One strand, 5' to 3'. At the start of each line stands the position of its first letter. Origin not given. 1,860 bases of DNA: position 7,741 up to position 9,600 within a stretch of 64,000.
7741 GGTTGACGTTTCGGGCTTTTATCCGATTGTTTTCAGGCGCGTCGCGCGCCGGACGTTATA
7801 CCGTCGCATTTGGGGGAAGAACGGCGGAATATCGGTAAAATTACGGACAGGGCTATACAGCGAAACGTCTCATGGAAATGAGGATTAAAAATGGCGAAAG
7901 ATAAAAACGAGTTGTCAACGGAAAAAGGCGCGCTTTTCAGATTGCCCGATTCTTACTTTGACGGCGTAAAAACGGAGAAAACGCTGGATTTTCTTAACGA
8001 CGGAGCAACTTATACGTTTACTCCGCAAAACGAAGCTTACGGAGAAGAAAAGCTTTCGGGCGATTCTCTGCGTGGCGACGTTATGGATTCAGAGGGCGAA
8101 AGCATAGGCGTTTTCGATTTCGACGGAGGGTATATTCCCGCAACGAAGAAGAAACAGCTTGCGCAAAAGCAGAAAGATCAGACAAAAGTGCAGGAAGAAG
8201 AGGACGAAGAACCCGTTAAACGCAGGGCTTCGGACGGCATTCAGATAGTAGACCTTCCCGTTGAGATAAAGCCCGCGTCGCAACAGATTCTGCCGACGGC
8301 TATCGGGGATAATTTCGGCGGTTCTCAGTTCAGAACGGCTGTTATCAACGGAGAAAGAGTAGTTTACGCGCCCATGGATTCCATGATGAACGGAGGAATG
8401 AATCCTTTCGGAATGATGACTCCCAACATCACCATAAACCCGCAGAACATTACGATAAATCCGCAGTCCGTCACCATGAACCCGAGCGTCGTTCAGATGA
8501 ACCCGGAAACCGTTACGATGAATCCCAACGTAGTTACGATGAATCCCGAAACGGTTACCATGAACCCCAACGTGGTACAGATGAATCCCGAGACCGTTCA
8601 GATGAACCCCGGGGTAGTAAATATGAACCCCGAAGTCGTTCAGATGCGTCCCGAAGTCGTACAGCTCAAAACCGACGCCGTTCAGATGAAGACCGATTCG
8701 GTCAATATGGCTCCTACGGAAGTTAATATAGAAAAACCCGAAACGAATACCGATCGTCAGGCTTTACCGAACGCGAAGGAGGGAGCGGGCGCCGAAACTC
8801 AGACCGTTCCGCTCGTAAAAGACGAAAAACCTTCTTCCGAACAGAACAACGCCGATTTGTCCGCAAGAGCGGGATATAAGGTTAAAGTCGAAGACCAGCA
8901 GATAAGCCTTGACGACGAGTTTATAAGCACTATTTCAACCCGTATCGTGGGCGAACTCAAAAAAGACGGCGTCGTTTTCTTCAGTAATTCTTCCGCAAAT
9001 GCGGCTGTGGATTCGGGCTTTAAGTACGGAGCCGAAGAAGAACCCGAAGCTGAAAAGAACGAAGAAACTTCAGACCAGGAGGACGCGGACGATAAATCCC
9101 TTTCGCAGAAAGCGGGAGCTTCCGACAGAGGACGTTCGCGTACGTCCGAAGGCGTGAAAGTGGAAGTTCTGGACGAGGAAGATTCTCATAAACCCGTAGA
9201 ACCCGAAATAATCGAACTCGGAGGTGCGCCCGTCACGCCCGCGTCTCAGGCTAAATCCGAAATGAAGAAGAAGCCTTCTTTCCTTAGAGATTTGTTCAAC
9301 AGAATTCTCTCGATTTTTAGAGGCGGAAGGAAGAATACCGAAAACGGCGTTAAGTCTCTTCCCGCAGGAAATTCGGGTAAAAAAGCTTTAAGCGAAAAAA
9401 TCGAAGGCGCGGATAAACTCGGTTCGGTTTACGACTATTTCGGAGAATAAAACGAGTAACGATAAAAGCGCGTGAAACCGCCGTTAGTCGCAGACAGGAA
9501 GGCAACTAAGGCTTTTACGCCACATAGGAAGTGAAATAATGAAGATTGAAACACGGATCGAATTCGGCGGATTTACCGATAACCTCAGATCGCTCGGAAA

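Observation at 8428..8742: Fifteen perfect-register heptads (V-x-M-N-P-x-x) in a 519-aa protein of unknown function downstream of rho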

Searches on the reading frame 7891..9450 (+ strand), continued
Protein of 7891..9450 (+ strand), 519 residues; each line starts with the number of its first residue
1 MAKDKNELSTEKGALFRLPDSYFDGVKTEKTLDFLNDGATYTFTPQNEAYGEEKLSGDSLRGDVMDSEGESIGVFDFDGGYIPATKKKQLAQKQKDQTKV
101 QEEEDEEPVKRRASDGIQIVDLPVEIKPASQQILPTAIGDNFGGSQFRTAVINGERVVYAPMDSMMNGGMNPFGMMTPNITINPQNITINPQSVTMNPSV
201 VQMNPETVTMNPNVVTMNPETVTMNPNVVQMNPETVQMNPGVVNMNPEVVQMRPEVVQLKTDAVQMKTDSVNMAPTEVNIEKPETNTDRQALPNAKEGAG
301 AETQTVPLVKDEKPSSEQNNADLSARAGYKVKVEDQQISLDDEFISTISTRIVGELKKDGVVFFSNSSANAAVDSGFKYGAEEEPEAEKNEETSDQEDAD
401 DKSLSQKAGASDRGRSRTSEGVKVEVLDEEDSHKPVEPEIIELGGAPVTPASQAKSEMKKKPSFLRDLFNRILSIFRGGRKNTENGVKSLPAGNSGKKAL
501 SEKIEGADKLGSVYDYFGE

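Call 30: find_encoding_contigs(protein=P0002, flank=8000, max_places=2)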
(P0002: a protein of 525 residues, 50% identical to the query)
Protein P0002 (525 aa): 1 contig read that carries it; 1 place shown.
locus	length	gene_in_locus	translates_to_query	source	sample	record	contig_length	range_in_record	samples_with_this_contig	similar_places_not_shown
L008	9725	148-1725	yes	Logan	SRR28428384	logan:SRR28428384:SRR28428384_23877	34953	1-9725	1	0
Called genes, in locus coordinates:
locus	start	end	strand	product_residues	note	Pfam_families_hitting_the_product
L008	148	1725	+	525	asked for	-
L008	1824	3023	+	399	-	-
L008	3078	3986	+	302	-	PF00294:PfkB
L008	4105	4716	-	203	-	PF01726:LexA_DNA_bind, PF00717:Peptidase_S24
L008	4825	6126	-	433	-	PF13167:GTP-bdg_N, PF16360:GTP-bdg_M, PF01926:MMR_HSR1, PF02421:FeoB_N (weak)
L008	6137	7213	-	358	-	PF00589:Phage_integrase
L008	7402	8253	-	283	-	PF00072:Response_reg, PF08769:Spo0A_C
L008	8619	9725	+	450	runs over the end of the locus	PF02878:PGM_PMM_I, PF02879:PGM_PMM_II (weak), PF02880:PGM_PMM_III, PF00408:PGM_PMM_IV (weak)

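Call 35: search_protein_families(library=pfam, alignment_id=A1, max_evalue=10)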
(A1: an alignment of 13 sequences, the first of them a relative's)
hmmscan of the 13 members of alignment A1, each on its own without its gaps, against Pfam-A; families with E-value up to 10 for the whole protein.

A. member 1, P0001 (519 aa): 1 family
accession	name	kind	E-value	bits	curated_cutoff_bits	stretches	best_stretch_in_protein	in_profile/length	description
PF11101.13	DUF2884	-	0.4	10.7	30.6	1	211-359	23-164/228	Protein of unknown function (DUF2884)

B. families by the number of members that match (of 13 scanned): 11 families
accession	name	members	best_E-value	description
PF13296.11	T6SS_Vgr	3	0.044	Putative type VI secretion system Rhs element Vgr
PF20808.2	MINT_RAM7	3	1.6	Msx2-interacting protein, RAM7 domain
PF13506.12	Glyco_transf_21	2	0.26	Glycosyl transferase family 21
PF18914.6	DUF5666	2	0.3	Domain of unknown function (DUF5666)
PF20023.5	WSLR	1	0.11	Wolframin Sel1-like repeat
PF20814.2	CAA3_Cox_suIV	1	0.18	CAA3-type cytochrome c oxidase subunit IV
PF12059.13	DUF3540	1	0.27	Protein of unknown function (DUF3540)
PF11101.13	DUF2884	1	0.4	Protein of unknown function (DUF2884)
PF23284.2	KOW2_Spt5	1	1.6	Transcription elongation factor SPT5, second KOW domain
PF07554.19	FIVAR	1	2.7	FIVAR domain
PF06459.17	RR_TM4-6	1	6.4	Ryanodine Receptor TM 4-6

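Call 67: find_related_loci(query=A1, collection=metagenome_contigs, flank=7000)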
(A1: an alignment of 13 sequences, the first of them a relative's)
Query A1 (519 aa) in metagenome_contigs; peptide patterns used: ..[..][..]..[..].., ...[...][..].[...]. (x = any residue, [..] = any of these).
187 stretches matched a pattern; 8 encode a relative of the query (tblastn E <= 1e-3); 8 distinct loci.
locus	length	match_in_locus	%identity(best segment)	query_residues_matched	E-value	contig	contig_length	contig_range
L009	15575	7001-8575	50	1-518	6e-141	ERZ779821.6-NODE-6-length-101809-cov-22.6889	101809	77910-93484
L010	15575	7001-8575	50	1-518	2e-138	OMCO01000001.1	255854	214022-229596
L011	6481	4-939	46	151-498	6e-76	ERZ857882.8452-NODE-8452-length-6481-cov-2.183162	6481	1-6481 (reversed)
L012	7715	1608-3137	31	1-517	2e-49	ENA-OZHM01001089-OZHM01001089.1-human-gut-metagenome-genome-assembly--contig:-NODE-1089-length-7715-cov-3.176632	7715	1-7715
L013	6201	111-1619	30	1-517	1e-45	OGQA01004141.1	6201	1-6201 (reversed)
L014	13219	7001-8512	30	1-517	1e-44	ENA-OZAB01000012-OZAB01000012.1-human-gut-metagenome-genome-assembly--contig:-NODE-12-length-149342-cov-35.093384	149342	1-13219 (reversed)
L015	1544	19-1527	30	1-517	1e-44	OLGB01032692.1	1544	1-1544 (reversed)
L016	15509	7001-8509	30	1-517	2e-46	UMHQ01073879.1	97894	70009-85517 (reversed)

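Call 70: search_protein_families(library=phrogs, proteins=[window:7891-9447:+], max_evalue=0.1)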
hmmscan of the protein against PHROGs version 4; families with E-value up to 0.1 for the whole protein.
window:7891-9447:+ (519 aa): 1 family
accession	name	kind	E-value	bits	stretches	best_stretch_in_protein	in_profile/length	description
phrog_25538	-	unknown function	0.027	15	1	189-258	185-254/293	-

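Call 71: search_protein_families(library=padloc, proteins=[window:7891-9447:+], max_evalue=0.1)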
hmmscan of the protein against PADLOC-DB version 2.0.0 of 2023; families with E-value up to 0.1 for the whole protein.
window:7891-9447:+ (519 aa): 0 families

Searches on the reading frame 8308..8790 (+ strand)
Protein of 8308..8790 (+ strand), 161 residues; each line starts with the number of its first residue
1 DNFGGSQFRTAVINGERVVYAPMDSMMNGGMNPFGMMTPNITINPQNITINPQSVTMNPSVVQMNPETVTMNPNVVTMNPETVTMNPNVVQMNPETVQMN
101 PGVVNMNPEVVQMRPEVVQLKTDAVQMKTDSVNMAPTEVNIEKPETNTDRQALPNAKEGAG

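Call 52: predict_structure(alignment_id=A2)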
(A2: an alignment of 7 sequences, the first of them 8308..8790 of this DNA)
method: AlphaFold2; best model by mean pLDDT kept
length: 161 residues; sequences in the alignment: 7
mean_pLDDT: 46.6   pTM: 0.27
mean pLDDT of the five models: 46.6, 43.8, 43.2, 42.2, 41.9
residues with pLDDT >= 90: 0; 70-90: 0; 50-70: 74; < 50: 87
segments of 3 or more residues with pLDDT < 50: 1-6, 13-17, 24-56, 123-126, 128-135, 137-161
pLDDT, mean of each block of 10 residues (from residue 1): 43 50 43 38 42 45 53 54 55 56 52 52 49 46 34 34 30
secondary structure, 60 per line:
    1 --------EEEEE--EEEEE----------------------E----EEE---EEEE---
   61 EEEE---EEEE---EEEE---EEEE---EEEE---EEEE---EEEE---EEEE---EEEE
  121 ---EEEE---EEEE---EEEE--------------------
elements in order: E9-13 E16-20 E48-50 E54-57 E61-64 E68-71 E75-78 E82-85 E89-92 E96-99 E103-106 E110-113 E117-120 E124-127 E131-134 E138-141
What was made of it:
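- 8428..8742 (+): Array of 15 in-phase heptads: two NITINPQ-type units, nine V-x-M-N/R-P-x-x units and four degenerate units. AlphaFold places one 4-residue strand per heptad (call 52).
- On LpIBP-type 7-residue beta-roll: The array model has a strand per heptad but pLDDT of 50-56 (call 52).
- AlphaFold on aa 140-300 gives a strict EEEE--- pattern per heptad. pLDDT is 50-56 there, higher than in the flanks (call 52). AlphaFold places regular strands in the array, not coil (call 52).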

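Call 54: fold_search(model_id=the predicted structure, library=pdb)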
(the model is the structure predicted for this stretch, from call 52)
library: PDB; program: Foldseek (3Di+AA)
matches with E <= 10: 70; with E <= 0.001: 0
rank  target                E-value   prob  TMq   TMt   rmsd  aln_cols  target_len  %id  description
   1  4e79_A                5.8e-02  0.10  0.13  0.07  16.0       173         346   10  Structure of LpxD from Acinetobacter baumannii at 2.66A resolution (P4322 form) (released 2013-01-16)
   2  9gh5_A                1.6e-01  0.08  0.13  0.10  13.3       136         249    6  Complex of Fusobacterium nucleatum CbpF with human CEACAM1 (released 2025-04-02)
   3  3s6l_B                1.6e-01  0.07  0.13  0.14  12.4       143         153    8  Crystal structure of a YadA-like head domain of the trimeric autotransporter adhesin BoaA from Burkholderia pseudomall (released 2011-06-22)
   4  3s6l_A                2.6e-01  0.04  0.11  0.11  14.1       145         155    8  Crystal structure of a YadA-like head domain of the trimeric autotransporter adhesin BoaA from Burkholderia pseudomall (released 2011-06-22)
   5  8iuf_G2               2.8e-01  0.06  0.11  0.09  13.6       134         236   10  Cryo-EM structure of Euglena gracilis super-complex I+III2+IV, composite (released 2024-02-28)
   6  3s6l_D                2.8e-01  0.04  0.12  0.12  12.8       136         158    7  Crystal structure of a YadA-like head domain of the trimeric autotransporter adhesin BoaA from Burkholderia pseudomall (released 2011-06-22)
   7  9gh4_A                4.9e-01  0.04  0.13  0.10  12.9       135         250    8  Fusobacterium nucleatum adhesin CbpF (released 2025-04-02)
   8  7o23                  5.2e-01  0.02  0.09  0.06  15.3       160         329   10  C-terminal head domain of the trimeric autotransporter adhesin BpaC from Burkholderia pseudomallei fused to a GCN4 ancho (released 2022-06-29)
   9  9f5x_u                5.5e-01  0.02  0.10  0.08  13.7       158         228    8  Structure of the Chlamydomonas reinhardtii respiratory supercomplex I1 III2 IV2 (released 2025-03-12)
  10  1g95                  6.2e-01  0.02  0.11  0.06  14.5       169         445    8  CRYSTAL STRUCTURE OF S.PNEUMONIAE GLMU, APO FORM (released 2001-05-22)
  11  3lyc_A                7.1e-01  0.04  0.15  0.11  12.5       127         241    6  Crystal structure of Putative pectinase (YP_001304412.1) from Parabacteroides distasonis ATCC 8503 at 2.30 A resolutio (released 2010-03-16)
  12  2n3d_MODEL_1_A        8.0e-01  0.06  0.17  0.24  12.6       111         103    7  Atomic structure of the cytoskeletal bactofilin BacA revealed by solid-state NMR (released 2015-12-16)
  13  4i84_B                9.0e-01  0.10  0.21  0.14  12.2       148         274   11  The crystal structure of the Haemophilus influenzae HxuA secretion domain involved in the two-partner secretion pathwa (released 2013-11-13)
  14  4i84_A                9.6e-01  0.08  0.21  0.13  11.6       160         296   12  The crystal structure of the Haemophilus influenzae HxuA secretion domain involved in the two-partner secretion pathwa (released 2013-11-13)
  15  3wp8                  1.0e+00  0.02  0.09  0.08  12.3        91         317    6  Acinetobacter sp. Tol 5 AtaA C-terminal Ylhead fused to GCN4 adaptors (Chead) (released 2015-03-04)
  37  3ult_A                3.3e+00  0.01  0.11  0.13  12.4       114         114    8  Crystal structure of an ice-binding protein from the perennial ryegrass, Lolium perenne (released 2012-02-15)
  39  6rib_A                3.8e+00  0.01  0.15  0.21  12.0       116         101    9  Cryo-EM reconstruction of Thermus thermophilus bactofilin double helical filaments (released 2019-07-17)
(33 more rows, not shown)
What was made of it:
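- On LpIBP-type 7-residue beta-roll: Foldseek gives 3ult at E 3.3 and TM 0.11 (call 54).
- Closest known: Bactofilins. Same: The core is built of very short strands, and bactofilin structures 2n3d and 6rib appear among the weak Foldseek neighbours (call 54).
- Closest known: 7-residue-period beta-rolls: ryegrass ice-binding protein LpAFP/LpIBP. Same: Both folds appear in the weak Foldseek list (call 54).
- Closest known: Left-handed beta-helix hexapeptide repeats. Same: LpxD and GlmU are among the weak Foldseek neighbours (call 54).
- The non-significant Foldseek list is dominated by beta-solenoids: LpxD, YadA-like heads, bactofilin, CsgA, FapC and LpIBP (call 54).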
